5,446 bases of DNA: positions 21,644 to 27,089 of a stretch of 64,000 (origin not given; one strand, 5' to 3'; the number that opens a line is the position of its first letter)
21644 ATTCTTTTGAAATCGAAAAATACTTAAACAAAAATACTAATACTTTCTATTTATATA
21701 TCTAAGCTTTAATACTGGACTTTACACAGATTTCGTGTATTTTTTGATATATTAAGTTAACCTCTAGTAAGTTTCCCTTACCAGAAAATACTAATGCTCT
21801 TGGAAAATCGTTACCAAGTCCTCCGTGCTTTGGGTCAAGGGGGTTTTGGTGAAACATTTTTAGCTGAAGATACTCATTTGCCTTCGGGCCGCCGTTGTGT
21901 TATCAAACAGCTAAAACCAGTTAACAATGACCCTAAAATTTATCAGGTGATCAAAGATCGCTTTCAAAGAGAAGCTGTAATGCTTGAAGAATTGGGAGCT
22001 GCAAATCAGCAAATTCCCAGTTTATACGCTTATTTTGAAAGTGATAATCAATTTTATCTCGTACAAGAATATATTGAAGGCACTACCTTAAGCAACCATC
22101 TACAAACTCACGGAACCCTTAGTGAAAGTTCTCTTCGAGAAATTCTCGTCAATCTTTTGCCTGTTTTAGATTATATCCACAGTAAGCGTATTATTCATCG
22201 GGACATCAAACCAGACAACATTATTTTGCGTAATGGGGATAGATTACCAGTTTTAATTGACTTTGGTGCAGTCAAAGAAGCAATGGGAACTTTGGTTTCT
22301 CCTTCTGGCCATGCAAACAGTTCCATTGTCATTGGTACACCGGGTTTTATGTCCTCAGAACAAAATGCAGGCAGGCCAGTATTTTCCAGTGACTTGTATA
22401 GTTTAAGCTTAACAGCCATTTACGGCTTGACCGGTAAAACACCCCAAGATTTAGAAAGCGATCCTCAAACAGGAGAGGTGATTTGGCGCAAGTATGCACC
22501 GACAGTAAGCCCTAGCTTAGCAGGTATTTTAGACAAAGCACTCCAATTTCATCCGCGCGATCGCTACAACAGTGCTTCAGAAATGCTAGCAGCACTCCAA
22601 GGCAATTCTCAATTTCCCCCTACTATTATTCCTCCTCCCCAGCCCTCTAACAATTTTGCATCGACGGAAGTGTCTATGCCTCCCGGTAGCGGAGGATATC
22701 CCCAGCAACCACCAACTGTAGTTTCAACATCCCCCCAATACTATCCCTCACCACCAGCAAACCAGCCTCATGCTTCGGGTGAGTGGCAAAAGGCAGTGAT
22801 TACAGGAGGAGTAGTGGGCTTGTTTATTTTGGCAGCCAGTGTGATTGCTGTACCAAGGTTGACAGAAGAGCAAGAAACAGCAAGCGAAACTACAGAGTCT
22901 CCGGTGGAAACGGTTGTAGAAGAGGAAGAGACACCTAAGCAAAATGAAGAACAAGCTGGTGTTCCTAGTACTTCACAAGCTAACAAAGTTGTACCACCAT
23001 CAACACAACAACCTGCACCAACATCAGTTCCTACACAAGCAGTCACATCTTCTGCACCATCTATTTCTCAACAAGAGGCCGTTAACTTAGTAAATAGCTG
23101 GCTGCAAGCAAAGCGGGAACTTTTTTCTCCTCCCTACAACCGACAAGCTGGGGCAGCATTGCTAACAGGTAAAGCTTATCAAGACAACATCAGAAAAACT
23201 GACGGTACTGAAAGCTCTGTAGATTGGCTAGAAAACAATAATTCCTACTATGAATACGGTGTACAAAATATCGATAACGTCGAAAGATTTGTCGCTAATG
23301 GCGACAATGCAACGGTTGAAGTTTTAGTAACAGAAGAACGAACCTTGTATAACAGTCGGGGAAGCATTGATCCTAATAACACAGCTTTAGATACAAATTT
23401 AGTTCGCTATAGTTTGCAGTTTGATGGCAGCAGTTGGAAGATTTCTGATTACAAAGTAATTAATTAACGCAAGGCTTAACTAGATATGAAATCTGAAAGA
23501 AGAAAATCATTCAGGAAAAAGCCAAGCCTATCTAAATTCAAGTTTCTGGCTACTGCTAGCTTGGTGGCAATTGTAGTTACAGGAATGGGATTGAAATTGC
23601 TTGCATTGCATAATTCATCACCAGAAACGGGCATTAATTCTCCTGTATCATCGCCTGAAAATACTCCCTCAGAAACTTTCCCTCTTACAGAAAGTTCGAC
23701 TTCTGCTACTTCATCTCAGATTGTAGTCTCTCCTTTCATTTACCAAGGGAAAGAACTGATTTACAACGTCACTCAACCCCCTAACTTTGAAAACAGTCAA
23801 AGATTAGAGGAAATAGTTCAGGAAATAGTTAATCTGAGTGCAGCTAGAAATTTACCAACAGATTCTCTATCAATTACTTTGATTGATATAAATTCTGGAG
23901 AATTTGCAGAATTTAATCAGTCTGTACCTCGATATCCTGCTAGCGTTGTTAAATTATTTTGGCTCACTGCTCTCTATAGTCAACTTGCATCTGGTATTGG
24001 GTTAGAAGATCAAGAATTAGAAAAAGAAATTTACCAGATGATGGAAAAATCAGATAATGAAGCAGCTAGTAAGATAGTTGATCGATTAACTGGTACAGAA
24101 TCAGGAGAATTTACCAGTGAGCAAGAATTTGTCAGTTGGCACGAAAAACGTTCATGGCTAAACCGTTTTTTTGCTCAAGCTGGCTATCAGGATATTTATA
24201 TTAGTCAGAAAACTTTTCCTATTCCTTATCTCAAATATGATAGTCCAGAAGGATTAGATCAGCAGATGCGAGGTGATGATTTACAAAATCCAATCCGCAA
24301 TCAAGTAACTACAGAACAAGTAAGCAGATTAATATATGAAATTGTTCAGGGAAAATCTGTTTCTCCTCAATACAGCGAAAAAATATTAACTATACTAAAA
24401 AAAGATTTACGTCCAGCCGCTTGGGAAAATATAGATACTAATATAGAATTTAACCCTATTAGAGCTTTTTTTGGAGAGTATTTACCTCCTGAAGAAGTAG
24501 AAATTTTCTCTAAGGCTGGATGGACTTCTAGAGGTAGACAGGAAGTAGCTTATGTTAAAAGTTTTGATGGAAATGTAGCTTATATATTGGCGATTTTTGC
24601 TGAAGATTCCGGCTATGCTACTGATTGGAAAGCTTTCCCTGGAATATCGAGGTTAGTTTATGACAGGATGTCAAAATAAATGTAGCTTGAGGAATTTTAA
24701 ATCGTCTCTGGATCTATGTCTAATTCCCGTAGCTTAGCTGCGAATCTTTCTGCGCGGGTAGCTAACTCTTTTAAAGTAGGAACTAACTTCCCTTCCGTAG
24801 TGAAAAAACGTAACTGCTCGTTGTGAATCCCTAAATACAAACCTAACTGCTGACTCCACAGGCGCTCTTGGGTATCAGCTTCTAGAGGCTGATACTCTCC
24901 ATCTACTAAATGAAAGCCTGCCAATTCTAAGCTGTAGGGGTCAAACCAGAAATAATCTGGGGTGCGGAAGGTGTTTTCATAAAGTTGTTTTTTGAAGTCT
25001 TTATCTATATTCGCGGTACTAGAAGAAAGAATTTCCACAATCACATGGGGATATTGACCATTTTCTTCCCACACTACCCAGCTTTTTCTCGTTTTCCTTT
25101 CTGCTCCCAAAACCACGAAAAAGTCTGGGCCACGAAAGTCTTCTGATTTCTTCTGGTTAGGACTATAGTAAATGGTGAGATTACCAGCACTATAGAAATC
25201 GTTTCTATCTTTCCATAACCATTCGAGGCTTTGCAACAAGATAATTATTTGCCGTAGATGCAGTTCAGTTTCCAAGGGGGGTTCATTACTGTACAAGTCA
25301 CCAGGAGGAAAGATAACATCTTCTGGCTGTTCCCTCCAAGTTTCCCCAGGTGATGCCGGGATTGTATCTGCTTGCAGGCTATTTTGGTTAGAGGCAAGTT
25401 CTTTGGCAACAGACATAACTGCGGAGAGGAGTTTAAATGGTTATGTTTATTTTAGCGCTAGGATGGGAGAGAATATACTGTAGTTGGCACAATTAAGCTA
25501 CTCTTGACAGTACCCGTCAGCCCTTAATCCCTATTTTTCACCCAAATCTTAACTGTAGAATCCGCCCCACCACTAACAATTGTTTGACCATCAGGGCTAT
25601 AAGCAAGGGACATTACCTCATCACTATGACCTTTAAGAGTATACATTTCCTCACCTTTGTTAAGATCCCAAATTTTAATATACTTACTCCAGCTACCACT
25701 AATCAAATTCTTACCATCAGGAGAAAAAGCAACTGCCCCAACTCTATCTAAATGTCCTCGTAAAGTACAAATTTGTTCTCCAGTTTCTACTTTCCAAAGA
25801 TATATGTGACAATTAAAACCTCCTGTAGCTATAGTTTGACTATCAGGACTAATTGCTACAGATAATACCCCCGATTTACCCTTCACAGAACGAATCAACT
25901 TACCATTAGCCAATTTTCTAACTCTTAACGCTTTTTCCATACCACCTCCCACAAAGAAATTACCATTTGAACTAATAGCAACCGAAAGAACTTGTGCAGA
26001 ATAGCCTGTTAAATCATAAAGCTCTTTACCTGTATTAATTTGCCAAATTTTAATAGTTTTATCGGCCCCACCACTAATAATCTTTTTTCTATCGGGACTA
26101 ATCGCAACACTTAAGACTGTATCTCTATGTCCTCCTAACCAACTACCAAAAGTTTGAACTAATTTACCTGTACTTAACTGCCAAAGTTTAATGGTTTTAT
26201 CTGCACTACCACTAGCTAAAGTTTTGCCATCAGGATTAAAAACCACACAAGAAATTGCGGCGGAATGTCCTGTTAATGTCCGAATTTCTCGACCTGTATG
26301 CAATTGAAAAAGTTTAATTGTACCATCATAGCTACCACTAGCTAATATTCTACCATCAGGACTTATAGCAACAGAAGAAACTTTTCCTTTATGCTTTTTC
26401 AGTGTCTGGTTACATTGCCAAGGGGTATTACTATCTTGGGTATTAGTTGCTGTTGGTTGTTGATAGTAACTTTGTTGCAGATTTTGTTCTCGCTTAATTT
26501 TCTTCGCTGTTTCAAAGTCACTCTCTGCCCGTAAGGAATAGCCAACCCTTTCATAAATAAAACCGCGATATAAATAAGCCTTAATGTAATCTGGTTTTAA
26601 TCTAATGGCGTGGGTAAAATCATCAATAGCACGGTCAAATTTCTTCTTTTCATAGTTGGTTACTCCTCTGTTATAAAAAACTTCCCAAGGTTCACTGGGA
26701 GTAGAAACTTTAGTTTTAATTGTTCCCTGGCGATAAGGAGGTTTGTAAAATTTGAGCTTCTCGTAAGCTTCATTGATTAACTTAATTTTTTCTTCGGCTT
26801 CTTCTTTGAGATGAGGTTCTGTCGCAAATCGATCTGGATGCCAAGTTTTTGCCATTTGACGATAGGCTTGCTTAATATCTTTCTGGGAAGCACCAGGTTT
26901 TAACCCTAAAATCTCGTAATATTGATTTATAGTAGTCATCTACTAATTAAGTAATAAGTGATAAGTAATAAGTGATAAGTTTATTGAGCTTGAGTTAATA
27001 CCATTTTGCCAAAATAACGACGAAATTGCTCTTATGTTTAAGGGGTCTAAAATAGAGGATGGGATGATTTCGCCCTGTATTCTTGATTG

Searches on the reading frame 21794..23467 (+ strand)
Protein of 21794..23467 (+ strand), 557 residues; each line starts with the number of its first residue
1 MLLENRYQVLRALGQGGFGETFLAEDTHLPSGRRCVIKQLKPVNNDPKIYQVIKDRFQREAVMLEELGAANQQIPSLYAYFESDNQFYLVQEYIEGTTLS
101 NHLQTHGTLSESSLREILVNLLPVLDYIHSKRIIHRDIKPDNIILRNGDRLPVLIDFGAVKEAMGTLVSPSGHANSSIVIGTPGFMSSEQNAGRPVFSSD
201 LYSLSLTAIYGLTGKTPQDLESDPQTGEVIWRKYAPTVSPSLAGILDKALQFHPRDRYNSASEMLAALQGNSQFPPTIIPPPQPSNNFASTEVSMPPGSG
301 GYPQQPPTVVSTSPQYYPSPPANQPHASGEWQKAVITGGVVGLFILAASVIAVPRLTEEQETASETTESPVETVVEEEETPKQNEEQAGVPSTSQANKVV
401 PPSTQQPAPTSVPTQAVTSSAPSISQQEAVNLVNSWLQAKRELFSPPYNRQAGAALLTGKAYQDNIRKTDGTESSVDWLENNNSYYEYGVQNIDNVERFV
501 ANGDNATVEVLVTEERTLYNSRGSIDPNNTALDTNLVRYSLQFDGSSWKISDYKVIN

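Call 53: search_protein_families(library=pfam, proteins=[window:21794-23467:+], max_evalue=0.00001)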
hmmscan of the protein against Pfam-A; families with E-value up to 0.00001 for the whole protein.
window:21794-23467:+ (557 aa): 5 families
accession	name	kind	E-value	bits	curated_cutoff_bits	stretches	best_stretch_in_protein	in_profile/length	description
PF00069.31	Pkinase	-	2.7e-35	122.5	31.7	1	7-263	1-256/263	Protein kinase domain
PF13355.12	ARC6-like_IMS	-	5e-26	92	22.8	1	429-551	1-117/117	ARC6-like, IMS domain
PF07714.23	PK_Tyr_Ser-Thr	-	2.9e-16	60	23.1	1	9-164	3-153/258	Protein tyrosine and serine/threonine kinase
PF01636.29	APH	-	4.4e-06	27.1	23.2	0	130-158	167-195/239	Phosphotransferase enzyme family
PF03109.22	ABC1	-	6.5e-06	25.9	22.9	0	57-162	110-216/244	ABC1 atypical kinase-like domain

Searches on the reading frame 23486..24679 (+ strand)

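Call 53: search_protein_families(library=pfam, proteins=[window:23486-24679:+], max_evalue=0.00001)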
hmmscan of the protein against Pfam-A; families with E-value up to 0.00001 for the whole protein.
window:23486-24679:+ (397 aa): 1 family
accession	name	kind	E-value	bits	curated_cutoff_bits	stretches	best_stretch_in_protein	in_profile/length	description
PF13354.11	Beta-lactamase2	-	4.5e-16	59.3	22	1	178-371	75-213/214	Beta-lactamase enzyme family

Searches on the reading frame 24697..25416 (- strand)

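Call 53: search_protein_families(library=pfam, proteins=[window:24697-25416:-], max_evalue=0.00001)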
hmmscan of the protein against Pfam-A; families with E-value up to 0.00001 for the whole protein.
window:24697-25416:- (239 aa): 1 family
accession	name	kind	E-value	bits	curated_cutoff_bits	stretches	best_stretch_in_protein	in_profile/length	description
PF05685.18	Uma2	-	8.2e-24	84.4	27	1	30-196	11-166/172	Putative restriction endonuclease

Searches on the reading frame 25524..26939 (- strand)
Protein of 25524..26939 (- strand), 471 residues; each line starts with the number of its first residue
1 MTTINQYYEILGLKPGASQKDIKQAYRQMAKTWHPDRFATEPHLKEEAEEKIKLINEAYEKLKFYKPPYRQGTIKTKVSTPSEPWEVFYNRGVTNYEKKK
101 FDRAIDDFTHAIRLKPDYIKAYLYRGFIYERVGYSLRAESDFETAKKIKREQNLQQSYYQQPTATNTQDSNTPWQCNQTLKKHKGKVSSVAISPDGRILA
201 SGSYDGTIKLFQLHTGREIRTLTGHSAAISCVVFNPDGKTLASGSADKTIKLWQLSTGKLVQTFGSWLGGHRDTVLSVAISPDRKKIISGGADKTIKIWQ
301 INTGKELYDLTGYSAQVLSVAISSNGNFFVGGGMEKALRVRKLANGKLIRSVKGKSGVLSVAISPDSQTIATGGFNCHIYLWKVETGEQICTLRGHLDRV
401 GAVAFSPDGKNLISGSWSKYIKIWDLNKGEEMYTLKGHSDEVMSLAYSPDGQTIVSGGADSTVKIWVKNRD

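Call 53: search_protein_families(library=pfam, proteins=[window:25524-26939:-], max_evalue=0.00001)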
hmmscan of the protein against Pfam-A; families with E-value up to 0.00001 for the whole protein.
window:25524-26939:- (471 aa): 56 families (the best 25 are shown)
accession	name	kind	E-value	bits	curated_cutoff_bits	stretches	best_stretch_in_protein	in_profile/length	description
PF00400.38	WD40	-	1.1e-78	256.8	27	6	217-253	2-38/39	WD domain, G-beta repeat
PF25173.1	Beta-prop_WDR3_1st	-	4.1e-71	238.9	154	2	176-340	21-181/184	WDR3 first beta-propeller domain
PF25174.1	Beta-prop_THOC3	-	2.6e-67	227.1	305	2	271-466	1-198/272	THOC3 beta-propeller domain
PF24814.1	WD40_Prp19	-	2.2e-55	188.1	320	2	268-435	45-215/281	Prp19 WD40 domain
PF25391.1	WD40_Gbeta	-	5.2e-53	180.7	150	3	245-425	161-340/340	G protein beta WD-40 repeat protein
PF24817.1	WD40_WDHD1_1st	-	1.5e-52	179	109.9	4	175-264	77-166/291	WDHD1 first WD40 domain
PF25175.1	Beta-prop_WDR5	-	8.1e-51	173.5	250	2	268-466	6-206/296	WDR5 beta-propeller domain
PF24807.1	WD40_CDC20-Fz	-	1.3e-50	172.8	200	3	268-424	131-292/292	CDC20/Fizzy WD40 domain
PF25172.1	Beta-prop_WDR3_2nd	-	4.3e-50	171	140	2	169-342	119-287/293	WDR3 second beta-propeller domain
PF23414.1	Beta-prop_EML_2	-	6.4e-41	140.9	90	2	319-466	3-151/266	Echinoderm microtubule-associated protein second beta-propeller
PF25168.1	Beta-prop_WDR36-Utp21_2nd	-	2.7e-39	135.8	84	3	330-430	173-273/335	WDR36/Utp21 second beta-propeller domain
PF24805.1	EIF3I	-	9.6e-38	130.5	200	3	180-264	6-90/324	EIF3I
PF24105.1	Beta-prop_CAF1B_HIR1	-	1.2e-37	130.2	80.5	3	161-262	107-208/383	CAF1B/HIR1 beta-propeller domain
PF24782.2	WD40_MABP1-WDR62_2nd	-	1.8e-37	129.5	290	2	147-416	49-331/341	MABP1/WDR62 second WD40 domain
PF25047.1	Beta-prop_TEP1_2nd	-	3.1e-33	115.5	89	2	219-322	83-185/255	TEP-1 second beta-propeller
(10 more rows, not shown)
